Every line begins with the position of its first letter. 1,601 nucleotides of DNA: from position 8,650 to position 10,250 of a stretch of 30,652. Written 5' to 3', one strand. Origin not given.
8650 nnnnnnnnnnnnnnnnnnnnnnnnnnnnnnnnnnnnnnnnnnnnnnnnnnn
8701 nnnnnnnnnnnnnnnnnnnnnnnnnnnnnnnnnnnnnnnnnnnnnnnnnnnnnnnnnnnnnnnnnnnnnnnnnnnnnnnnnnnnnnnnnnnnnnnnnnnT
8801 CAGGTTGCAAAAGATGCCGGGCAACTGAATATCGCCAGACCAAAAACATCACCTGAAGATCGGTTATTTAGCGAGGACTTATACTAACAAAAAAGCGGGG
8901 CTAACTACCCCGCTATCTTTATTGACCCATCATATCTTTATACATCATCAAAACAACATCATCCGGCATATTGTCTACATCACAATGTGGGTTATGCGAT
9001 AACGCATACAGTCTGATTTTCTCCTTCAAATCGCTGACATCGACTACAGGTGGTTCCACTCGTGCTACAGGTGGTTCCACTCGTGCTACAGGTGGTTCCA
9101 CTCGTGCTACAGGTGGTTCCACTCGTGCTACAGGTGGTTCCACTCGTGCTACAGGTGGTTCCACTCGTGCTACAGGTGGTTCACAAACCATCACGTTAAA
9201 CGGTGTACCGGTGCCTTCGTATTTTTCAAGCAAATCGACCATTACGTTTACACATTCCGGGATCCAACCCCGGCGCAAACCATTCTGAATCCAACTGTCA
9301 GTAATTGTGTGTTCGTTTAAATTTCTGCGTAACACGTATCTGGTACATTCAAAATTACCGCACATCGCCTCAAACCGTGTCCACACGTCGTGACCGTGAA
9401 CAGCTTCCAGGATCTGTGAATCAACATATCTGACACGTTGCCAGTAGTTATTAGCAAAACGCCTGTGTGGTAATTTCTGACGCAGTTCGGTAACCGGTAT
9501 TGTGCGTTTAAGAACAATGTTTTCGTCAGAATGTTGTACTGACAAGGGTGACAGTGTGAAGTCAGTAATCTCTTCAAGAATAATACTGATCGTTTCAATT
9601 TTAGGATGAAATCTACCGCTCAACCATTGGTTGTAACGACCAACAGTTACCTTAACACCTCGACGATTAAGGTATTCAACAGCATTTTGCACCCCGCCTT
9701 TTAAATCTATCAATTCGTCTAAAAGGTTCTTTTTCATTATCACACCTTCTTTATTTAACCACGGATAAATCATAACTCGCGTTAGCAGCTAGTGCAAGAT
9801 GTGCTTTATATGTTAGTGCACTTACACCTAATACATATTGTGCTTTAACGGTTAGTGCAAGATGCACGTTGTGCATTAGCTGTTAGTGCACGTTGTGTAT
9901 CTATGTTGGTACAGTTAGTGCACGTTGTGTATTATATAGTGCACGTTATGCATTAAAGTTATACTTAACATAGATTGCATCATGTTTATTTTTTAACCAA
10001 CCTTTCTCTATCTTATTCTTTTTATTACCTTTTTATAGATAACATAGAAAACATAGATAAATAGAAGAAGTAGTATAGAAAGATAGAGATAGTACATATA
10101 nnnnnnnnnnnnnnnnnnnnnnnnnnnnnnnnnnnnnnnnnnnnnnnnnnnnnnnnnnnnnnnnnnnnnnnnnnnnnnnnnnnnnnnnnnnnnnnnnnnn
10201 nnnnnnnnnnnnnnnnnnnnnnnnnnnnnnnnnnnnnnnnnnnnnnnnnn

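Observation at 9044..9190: Perfect 21-bp tandem repeat encoding seven EPPVARV heptads inside a putative DNA-binding protein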

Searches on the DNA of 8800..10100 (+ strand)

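Call 4: search_dna_similar(query=window:8800-10100:+, collection=phages, mode=near, max_rows=40)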
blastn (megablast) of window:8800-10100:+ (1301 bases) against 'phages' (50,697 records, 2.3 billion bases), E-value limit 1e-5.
Records with a match: 10; places in all: 14; records where one place covers at least 80% of the query: 9.
Best place of each record, by identity: 95-99% 3; 90-95% 7.
By first word of the organism name: Escherichia 4; Salmonella 4; Sashavirus 2.
By host as written in the record: Salmonella enterica subsp. enterica serovar Kentucky 4; - 2; Escherichia coli 1; Escherichia coli O78 Strain ECL23026 1; Escherichia coli HS(pFamp)R (ATCC 700891) 1; Multidrug resistant Escherichia coli 1.
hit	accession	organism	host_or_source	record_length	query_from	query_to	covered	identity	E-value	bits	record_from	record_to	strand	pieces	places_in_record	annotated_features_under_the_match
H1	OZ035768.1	Sashavirus 536P12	-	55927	1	1301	100%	95.6%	0e+0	2107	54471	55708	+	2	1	record has no annotation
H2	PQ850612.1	Escherichia phage KarinMuster_Bas82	Escherichia coli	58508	86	1301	93%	95.1%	0e+0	1937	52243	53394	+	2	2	hypothetical protein (x2)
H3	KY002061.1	Salmonella phage vB_SenS_Sergei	Salmonella enterica subsp. enterica ...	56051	86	1274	91%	94.7%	0e+0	2057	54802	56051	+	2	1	hypothetical protein (x2) | direct tandem repeat region | terminator | ribosome_binding_site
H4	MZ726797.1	Escherichia phage vB_EcoS_AVIO78A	Escherichia coli O78 Strain ECL23026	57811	82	1274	92%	94.3%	0e+0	1910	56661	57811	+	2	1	hypothetical protein (x2) | terminator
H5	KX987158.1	Salmonella phage vB_SenS_Sasha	Salmonella enterica subsp. enterica ...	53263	86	1274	91%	94.6%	0e+0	2051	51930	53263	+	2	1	hypothetical protein (x2) | direct tandem repeat region | terminator | ribosome_binding_site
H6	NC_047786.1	Salmonella phage vB_SenS_Sasha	Salmonella enterica subsp. enterica ...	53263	86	1274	91%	94.6%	0e+0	2051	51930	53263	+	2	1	hypothetical protein (x2) | direct tandem repeat region | terminator | ribosome_binding_site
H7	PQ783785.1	Escherichia phage PDP46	Escherichia coli HS(pFamp)R (ATCC ...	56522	84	1274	92%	93.2%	0e+0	1731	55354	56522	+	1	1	hypothetical protein (x2)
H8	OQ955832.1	Escherichia phage vB_EcoS_PJ16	Multidrug resistant Escherichia coli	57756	84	1203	86%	93.3%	0e+0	1633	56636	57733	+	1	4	PJ16_098: hypothetical protein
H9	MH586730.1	Salmonella phage Solent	Salmonella enterica subsp. enterica ...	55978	86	1192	83%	94.8%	0e+0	1678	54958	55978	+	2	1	hypothetical protein (x2) | ribosome_binding_site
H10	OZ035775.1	Sashavirus BDX09P1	-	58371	86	718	49%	97.0%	0e+0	1108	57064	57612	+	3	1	record has no annotation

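Call 7: get_annotated_region(hit=H3, flank=1500)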
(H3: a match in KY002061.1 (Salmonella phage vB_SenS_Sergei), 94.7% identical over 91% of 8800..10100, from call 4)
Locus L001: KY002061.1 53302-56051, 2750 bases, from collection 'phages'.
description: Salmonella phage vB_SenS_Sergei, complete genome.
organism: Salmonella phage vB_SenS_Sergei (NCBI taxid 1913117)
taxonomy: Viruses; Duplodnaviria; Heunggongvirae; Uroviricota; Caudoviricetes; Sashavirus
host: Salmonella enterica subsp. enterica serovar Kentucky; source: Beef cattle feedlot; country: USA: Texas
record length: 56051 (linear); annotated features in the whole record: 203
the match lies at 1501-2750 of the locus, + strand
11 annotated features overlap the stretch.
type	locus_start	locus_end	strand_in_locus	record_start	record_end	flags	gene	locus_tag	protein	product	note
CDS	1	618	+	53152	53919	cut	-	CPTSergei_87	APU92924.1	ParB-like protein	CPT_Sergei_gp87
regulatory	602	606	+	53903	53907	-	-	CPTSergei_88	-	ribosome_binding_site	-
CDS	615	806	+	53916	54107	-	-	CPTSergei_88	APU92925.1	hypothetical protein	CPT_Sergei_gp88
regulatory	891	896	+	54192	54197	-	-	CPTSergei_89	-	ribosome_binding_site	-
CDS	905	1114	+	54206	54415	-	-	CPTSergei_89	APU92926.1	hypothetical protein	CPT_Sergei_gp89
regulatory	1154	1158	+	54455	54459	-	-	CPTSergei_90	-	ribosome_binding_site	-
CDS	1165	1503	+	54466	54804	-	-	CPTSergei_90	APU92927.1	hypothetical protein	CPT_Sergei_gp90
regulatory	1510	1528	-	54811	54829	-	-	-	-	terminator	-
CDS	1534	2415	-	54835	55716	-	-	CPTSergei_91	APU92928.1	hypothetical protein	CPT_Sergei_gp91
repeat_region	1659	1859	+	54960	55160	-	-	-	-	-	direct tandem repeat region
regulatory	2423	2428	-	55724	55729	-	-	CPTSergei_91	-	ribosome_binding_site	-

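Call 8: get_annotated_region(hit=H5, flank=1500)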
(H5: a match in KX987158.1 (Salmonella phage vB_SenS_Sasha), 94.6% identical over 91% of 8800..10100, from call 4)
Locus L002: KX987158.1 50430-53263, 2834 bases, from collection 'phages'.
description: Salmonella phage vB_SenS_Sasha, complete genome.
organism: Salmonella phage vB_SenS_Sasha (NCBI taxid 1913114)
taxonomy: Viruses; Duplodnaviria; Heunggongvirae; Uroviricota; Caudoviricetes; Sashavirus; Sashavirus sasha
host: Salmonella enterica subsp. enterica serovar Kentucky; source: Beef cattle feedlot; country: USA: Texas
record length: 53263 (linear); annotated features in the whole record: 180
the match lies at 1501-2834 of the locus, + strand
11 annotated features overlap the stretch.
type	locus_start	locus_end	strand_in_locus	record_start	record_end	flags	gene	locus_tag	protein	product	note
CDS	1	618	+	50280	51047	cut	-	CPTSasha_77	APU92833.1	ParB-like protein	CPT_Sasha_gp77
regulatory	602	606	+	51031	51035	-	-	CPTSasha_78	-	ribosome_binding_site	-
CDS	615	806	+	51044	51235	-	-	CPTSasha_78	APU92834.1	hypothetical protein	CPT_Sasha_gp78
regulatory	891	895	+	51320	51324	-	-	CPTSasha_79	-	ribosome_binding_site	-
CDS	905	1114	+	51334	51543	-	-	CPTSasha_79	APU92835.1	hypothetical protein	CPT_Sasha_gp79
regulatory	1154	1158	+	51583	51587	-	-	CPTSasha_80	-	ribosome_binding_site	-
CDS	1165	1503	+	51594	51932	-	-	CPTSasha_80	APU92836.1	hypothetical protein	CPT_Sasha_gp80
regulatory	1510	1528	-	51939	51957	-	-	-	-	terminator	-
CDS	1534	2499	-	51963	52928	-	-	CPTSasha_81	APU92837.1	hypothetical protein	CPT_Sasha_gp81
repeat_region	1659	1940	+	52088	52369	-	-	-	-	-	direct tandem repeat region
regulatory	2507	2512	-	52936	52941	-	-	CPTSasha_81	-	ribosome_binding_site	-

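Call 9: get_annotated_region(hit=H1, flank=1500)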
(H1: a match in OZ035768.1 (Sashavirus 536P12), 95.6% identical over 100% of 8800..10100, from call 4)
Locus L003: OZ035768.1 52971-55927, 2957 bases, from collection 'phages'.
description: Sashavirus 536P12 genome assembly, chromosome: 1.
organism: Sashavirus 536P12 (NCBI taxid 3108141)
taxonomy: Viruses; Duplodnaviria; Heunggongvirae; Uroviricota; Caudoviricetes; Sashavirus
host: -; source: -; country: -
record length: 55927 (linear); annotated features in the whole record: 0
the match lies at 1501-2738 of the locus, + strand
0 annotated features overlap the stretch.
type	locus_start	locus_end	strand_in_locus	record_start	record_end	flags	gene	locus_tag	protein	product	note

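Call 10: get_annotated_region(hit=H2, flank=1500)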
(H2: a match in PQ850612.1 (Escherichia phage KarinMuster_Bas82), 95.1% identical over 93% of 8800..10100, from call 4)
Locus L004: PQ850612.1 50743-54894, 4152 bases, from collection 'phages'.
description: Escherichia phage KarinMuster_Bas82, complete genome.
organism: Escherichia phage KarinMuster_Bas82 (NCBI taxid 3398420)
taxonomy: Viruses; Duplodnaviria; Heunggongvirae; Uroviricota; Caudoviricetes
host: Escherichia coli; source: Rhine water; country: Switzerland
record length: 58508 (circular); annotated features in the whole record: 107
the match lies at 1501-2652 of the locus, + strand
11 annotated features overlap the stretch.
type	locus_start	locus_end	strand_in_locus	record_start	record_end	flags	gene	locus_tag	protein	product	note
CDS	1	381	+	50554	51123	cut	-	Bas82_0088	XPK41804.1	metal-dependent phosphohydrolase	-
CDS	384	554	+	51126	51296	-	-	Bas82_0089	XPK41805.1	hypothetical protein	-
CDS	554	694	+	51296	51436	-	-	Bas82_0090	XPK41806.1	hypothetical protein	-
CDS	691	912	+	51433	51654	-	-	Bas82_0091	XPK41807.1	hypothetical protein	-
CDS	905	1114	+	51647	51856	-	-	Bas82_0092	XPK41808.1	hypothetical protein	-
CDS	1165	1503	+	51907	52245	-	-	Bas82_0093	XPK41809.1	hypothetical protein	-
CDS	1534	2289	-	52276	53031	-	-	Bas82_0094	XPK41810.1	hypothetical protein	-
CDS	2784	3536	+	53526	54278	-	-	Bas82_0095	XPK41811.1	terminase small subunit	head and packaging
CDS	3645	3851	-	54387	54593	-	-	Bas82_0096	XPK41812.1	hypothetical protein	-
CDS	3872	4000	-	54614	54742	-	-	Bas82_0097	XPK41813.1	hypothetical protein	-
CDS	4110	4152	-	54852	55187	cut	-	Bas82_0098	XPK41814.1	hypothetical protein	-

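Call 11: get_annotated_region(hit=H4, flank=1500)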
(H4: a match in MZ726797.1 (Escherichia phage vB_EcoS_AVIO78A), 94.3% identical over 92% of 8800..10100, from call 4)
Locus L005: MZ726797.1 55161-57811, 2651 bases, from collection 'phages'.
description: Escherichia phage vB_EcoS_AVIO78A, complete genome.
organism: Escherichia phage vB_EcoS_AVIO78A (NCBI taxid 2873450)
taxonomy: Viruses; Duplodnaviria; Heunggongvirae; Uroviricota; Caudoviricetes; Nonanavirus
host: Escherichia coli O78 Strain ECL23026; source: egg farm; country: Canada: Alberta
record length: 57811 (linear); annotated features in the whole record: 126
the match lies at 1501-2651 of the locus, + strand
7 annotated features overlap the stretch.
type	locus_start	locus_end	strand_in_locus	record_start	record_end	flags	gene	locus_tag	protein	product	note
CDS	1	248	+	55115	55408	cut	-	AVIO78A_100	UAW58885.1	hypothetical protein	No homologous identified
CDS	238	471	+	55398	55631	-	-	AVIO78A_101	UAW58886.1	polyphosphate hydrolase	similar to ref |YP_009617915.1| hypothetical protein SP069_00430 [Salmonella phage SP069]; pVOG family VOG3162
CDS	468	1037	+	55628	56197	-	-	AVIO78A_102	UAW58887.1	hypothetical protein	similar to ref |YP_009617916.1| putative polyphosphate hydrolase [Salmonella phage SP069]; pVOG family VOG0677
CDS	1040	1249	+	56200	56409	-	-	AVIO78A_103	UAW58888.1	hypothetical protein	similar to ref |YP_009787853.1| hypothetical protein CPTSasha_79 [Salmonella phage vB_SenS_Sasha]; pVOG family VOG0824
CDS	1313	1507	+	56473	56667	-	-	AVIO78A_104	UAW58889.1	hypothetical protein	partially similar to |QNO11841.1| hypothetical protein PE1_054 [Escherichia phage vB_EcoS_fPoEco01]; pVOG family ...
regulatory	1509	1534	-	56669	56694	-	-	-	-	terminator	rho-independent terminator predicted by TranstermHPv2.08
CDS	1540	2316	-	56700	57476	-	-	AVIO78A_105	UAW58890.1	hypothetical protein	paritally similar to ref |YP_009787855.1| hypothetical protein CPTSasha_81 [Salmonella phage vB_SenS_Sasha]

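Call 12: get_annotated_region(hit=H7, flank=1500)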
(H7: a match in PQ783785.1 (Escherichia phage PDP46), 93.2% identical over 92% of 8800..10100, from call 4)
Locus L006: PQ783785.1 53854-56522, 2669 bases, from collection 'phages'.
description: Escherichia phage PDP46, complete genome.
organism: Escherichia phage PDP46 (NCBI taxid 3388589)
taxonomy: Viruses
host: Escherichia coli HS(pFamp)R (ATCC 700891); source: Manila clams; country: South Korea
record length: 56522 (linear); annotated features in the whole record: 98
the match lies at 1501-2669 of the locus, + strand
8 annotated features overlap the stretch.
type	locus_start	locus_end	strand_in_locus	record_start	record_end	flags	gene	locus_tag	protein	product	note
CDS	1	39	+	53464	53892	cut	-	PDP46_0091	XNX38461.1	hypothetical protein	-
CDS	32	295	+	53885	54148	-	-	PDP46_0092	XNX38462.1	hypothetical protein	-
CDS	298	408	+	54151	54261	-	-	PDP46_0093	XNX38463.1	RNA-binding protein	-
CDS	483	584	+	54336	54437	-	-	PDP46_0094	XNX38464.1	hypothetical protein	-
CDS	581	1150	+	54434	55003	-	-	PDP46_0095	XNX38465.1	RelA/SpoT family (p)ppGpp synthetase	-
CDS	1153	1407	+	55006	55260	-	-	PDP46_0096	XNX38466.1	DUF1382 family protein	-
CDS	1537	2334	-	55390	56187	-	-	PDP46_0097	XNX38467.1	hypothetical protein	-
CDS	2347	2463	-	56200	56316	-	-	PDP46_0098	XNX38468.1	hypothetical protein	-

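Call 13: get_annotated_region(hit=H8, flank=1500)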
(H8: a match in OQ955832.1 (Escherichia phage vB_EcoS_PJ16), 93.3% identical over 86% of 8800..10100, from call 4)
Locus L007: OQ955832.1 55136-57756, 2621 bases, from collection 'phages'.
description: Escherichia phage vB_EcoS_PJ16, complete genome.
organism: Escherichia phage vB_EcoS_PJ16 (NCBI taxid 3061300)
taxonomy: Viruses; Duplodnaviria; Heunggongvirae; Uroviricota; Caudoviricetes; Nonanavirus
host: Multidrug resistant Escherichia coli; source: poultry sewage waste; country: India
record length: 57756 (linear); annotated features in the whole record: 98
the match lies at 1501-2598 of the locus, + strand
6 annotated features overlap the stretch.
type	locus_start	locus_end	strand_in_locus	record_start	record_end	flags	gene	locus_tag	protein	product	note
CDS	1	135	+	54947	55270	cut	PJ16_093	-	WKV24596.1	hypothetical protein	-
CDS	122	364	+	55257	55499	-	PJ16_094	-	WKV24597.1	hypothetical protein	-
CDS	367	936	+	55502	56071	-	PJ16_095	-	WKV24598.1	polyphosphate hydrolase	-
CDS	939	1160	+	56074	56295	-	PJ16_096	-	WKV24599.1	hypothetical protein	-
CDS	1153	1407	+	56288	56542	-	PJ16_097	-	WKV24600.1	hypothetical protein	-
CDS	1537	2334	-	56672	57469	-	PJ16_098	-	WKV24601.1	hypothetical protein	-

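Call 14: get_annotated_region(hit=H9, flank=1500)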
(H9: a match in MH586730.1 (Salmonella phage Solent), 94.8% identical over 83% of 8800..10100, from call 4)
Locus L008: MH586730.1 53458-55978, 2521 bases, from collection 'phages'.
description: Salmonella phage Solent, complete genome.
organism: Salmonella phage Solent (NCBI taxid 2283281)
taxonomy: Viruses; Duplodnaviria; Heunggongvirae; Uroviricota; Caudoviricetes; Sashavirus
host: Salmonella enterica subsp. enterica serovar Kentucky; source: soil from cattle feedlot; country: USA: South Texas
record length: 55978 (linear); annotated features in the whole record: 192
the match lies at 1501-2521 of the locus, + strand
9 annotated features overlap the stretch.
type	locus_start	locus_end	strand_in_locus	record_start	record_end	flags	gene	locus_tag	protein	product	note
CDS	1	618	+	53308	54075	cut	-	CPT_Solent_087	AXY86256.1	putative ParB-like protein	has KorB DNA binding domain (interpro); Good blast hits to characterized variants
regulatory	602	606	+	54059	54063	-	-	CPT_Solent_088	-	ribosome_binding_site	CPT_Solent_088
CDS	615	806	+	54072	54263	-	-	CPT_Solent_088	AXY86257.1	hypothetical protein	No hits for ST9NA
regulatory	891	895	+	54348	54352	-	-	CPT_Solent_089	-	ribosome_binding_site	CPT_Solent_089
CDS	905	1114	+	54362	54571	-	-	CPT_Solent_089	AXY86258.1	hypothetical protein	Has lamda Xis-like domain (no functional info; interpro); No hits for ST9NA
regulatory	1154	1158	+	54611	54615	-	-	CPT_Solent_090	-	ribosome_binding_site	CPT_Solent_090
CDS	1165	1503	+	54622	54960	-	-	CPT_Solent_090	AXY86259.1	hypothetical protein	No hits for ST9NA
CDS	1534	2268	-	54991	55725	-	-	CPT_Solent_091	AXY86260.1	hypothetical protein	-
regulatory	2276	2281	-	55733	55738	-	-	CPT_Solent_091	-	ribosome_binding_site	CPT_Solent_091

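Call 15: get_annotated_region(hit=H10, flank=1500)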
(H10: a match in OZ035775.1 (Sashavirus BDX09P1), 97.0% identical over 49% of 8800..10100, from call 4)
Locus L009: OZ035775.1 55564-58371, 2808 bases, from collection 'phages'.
description: Sashavirus BDX09P1 genome assembly, chromosome: 1.
organism: Sashavirus BDX09P1 (NCBI taxid 3108142)
taxonomy: Viruses; Duplodnaviria; Heunggongvirae; Uroviricota; Caudoviricetes; Sashavirus
host: -; source: -; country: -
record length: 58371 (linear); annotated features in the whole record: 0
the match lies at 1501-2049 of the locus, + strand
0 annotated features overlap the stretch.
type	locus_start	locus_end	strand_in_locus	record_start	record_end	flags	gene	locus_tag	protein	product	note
